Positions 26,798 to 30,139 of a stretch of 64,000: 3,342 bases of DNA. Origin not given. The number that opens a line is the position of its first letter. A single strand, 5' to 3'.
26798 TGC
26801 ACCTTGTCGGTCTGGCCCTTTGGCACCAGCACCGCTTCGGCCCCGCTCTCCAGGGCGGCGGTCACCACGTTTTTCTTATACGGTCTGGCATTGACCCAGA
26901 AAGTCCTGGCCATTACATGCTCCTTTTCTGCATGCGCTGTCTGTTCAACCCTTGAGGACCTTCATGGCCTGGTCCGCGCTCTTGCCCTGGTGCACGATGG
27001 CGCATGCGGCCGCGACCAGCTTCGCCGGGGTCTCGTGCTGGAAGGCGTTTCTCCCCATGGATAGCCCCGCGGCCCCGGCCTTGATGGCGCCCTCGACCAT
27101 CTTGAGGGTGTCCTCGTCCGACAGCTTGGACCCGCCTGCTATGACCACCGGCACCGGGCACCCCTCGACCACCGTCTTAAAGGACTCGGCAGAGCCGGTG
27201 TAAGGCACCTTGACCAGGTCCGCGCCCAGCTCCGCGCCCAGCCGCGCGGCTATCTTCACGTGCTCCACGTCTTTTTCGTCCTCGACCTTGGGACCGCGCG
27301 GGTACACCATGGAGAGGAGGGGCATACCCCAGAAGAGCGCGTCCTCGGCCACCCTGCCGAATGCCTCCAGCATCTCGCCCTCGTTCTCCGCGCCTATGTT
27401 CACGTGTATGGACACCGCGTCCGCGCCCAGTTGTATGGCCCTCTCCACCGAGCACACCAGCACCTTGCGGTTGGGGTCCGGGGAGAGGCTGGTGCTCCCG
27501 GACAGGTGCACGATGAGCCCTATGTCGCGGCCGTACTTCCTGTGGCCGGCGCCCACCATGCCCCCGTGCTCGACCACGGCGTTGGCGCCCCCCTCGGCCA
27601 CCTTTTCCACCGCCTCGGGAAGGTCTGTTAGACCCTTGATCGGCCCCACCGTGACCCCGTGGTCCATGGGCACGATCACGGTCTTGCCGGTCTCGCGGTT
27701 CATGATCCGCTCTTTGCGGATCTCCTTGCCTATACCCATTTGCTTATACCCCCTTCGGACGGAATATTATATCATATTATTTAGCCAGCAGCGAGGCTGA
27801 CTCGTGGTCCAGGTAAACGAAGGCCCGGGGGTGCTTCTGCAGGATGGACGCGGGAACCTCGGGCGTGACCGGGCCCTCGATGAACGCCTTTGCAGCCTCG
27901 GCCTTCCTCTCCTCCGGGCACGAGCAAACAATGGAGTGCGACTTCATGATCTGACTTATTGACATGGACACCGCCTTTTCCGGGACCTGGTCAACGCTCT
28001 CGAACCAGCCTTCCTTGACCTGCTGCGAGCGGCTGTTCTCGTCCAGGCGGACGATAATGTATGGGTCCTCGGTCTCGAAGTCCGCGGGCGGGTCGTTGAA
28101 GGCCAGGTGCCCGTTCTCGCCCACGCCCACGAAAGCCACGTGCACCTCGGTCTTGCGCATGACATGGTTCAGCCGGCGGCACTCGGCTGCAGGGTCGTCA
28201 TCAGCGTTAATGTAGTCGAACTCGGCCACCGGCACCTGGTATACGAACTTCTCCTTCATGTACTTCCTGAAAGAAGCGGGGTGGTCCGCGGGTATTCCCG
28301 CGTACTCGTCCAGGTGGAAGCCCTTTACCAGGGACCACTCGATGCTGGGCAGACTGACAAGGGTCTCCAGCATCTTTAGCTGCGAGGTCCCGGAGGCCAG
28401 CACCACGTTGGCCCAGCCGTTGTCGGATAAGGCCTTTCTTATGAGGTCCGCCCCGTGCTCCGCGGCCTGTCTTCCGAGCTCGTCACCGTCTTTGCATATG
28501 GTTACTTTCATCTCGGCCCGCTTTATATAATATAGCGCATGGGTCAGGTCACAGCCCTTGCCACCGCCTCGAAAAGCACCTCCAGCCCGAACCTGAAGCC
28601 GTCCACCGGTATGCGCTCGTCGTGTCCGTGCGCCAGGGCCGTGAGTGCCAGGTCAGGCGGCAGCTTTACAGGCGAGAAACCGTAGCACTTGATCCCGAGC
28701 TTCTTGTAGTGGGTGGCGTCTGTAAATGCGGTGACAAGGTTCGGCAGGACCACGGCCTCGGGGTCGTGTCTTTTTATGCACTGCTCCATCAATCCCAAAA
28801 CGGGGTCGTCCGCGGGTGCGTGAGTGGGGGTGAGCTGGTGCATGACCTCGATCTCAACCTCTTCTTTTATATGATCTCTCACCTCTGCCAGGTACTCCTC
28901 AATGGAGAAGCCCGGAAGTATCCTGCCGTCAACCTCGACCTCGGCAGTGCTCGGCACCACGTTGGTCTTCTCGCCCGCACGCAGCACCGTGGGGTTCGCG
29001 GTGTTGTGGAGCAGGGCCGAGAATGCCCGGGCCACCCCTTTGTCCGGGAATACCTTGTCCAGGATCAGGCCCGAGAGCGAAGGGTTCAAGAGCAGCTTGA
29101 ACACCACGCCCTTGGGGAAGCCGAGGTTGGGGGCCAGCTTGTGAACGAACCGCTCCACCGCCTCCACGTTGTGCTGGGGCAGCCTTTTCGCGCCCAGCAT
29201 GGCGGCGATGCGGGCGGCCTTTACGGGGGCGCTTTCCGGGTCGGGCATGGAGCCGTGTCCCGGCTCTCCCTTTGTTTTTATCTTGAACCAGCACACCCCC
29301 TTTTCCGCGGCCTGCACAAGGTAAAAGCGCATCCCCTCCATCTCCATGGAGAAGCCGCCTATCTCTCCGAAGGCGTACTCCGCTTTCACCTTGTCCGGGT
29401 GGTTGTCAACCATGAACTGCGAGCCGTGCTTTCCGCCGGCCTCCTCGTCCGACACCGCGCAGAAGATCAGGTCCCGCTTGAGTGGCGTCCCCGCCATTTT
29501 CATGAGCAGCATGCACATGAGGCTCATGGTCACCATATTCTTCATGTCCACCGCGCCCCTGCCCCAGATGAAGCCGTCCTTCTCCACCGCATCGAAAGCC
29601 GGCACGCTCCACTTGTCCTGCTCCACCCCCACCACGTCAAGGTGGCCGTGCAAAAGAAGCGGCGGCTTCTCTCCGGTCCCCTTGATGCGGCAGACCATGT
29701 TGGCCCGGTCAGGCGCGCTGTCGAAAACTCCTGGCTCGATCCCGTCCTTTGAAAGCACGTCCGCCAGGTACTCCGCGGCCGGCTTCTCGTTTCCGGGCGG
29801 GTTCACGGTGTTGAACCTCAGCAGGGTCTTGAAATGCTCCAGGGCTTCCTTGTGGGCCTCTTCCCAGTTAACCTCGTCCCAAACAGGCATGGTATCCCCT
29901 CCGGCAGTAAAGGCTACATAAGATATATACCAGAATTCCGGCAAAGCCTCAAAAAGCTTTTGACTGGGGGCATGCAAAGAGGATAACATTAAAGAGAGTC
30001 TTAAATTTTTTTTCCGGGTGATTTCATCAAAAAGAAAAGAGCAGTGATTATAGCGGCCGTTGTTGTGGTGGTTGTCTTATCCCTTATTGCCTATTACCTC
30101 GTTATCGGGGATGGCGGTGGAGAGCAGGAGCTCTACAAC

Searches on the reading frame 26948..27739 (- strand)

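Call 110: search_protein_families(library=pfam, proteins=[window:26948-27739:-], max_evalue=0.00001)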
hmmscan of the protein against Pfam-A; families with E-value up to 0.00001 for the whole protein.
window:26948-27739:- (264 aa): 1 family
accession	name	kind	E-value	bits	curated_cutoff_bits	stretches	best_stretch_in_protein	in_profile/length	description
PF01791.15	DeoC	-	5.7e-70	235.9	23.8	1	20-235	1-229/229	DeoC/LacD family aldolase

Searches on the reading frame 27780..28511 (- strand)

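Call 110: search_protein_families(library=pfam, proteins=[window:27780-28511:-], max_evalue=0.00001)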
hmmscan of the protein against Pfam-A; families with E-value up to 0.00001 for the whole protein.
window:27780-28511:- (244 aa): 1 family
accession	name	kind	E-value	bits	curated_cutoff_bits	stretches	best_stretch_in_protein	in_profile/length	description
PF01182.26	Glucosamine_iso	-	9.9e-18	65.2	27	1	8-226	2-218/225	Glucosamine-6-phosphate isomerases/6-phosphogluconolactonase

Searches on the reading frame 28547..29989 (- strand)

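Call 110: search_protein_families(library=pfam, proteins=[window:28547-29989:-], max_evalue=0.00001)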
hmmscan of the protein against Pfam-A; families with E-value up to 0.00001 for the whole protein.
window:28547-29989:- (481 aa): 3 families
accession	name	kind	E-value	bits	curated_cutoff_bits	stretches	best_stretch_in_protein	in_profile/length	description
PF01546.33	Peptidase_M20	-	3.8e-28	99.2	24.6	1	112-476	1-204/206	Peptidase family M20/M25/M40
PF07687.19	M20_dimer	-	4.2e-15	56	21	1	228-378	2-103/107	Peptidase dimerisation domain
PF04389.22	Peptidase_M28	-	8.4e-09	35.9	21.3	1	97-205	1-88/193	Peptidase family M28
